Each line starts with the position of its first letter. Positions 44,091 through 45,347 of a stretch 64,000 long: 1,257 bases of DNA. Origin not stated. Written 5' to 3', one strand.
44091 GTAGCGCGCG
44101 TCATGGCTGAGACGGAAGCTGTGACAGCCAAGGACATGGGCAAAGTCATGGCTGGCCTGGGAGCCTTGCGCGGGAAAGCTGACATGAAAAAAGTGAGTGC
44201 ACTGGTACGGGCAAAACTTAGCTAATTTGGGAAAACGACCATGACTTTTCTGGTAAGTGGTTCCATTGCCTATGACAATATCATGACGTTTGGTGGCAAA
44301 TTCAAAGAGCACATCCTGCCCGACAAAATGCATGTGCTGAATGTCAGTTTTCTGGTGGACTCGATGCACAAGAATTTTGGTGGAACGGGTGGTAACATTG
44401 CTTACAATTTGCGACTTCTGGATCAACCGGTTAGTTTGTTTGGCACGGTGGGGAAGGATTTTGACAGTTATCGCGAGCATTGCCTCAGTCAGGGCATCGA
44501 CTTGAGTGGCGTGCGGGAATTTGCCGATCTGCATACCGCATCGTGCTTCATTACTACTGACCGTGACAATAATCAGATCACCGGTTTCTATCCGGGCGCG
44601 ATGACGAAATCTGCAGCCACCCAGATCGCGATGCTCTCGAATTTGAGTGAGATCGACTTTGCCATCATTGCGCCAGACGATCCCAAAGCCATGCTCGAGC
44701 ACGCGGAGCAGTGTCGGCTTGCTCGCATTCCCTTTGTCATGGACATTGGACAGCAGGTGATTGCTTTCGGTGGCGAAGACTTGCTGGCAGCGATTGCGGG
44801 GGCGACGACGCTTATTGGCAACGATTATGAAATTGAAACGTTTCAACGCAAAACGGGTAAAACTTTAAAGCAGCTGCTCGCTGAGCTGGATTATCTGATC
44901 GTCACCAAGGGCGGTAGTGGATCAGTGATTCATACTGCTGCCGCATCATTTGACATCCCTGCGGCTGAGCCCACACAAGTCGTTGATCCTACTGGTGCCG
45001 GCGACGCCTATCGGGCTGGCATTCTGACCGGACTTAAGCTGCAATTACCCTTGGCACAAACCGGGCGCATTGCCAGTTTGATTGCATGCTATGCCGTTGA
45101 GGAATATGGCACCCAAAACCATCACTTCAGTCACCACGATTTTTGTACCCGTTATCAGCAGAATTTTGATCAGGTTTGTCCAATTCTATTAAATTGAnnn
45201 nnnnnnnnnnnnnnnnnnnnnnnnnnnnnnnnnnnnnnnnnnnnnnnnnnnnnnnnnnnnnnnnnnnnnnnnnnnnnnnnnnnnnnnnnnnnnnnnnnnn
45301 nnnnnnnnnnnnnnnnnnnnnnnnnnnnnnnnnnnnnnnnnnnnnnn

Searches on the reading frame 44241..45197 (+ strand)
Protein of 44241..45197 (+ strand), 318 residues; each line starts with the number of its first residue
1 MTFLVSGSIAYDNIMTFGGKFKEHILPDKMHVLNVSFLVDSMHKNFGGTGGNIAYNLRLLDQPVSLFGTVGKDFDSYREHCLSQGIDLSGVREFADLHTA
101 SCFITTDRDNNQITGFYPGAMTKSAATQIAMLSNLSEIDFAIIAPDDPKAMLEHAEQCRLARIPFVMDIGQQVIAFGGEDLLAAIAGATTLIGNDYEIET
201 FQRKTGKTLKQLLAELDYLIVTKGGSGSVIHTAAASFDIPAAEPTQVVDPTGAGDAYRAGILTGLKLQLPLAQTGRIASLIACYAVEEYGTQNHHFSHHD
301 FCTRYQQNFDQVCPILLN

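Call 73: search_protein_families(library=pfam, proteins=[window:44241-45197:+], max_evalue=0.00001)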
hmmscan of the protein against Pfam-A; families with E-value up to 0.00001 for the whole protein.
window:44241-45197:+ (318 aa): 1 family
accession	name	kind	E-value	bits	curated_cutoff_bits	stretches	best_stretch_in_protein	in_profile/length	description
PF00294.29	PfkB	-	4.5e-41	141.6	25.8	1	25-293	15-297/302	pfkB family carbohydrate kinase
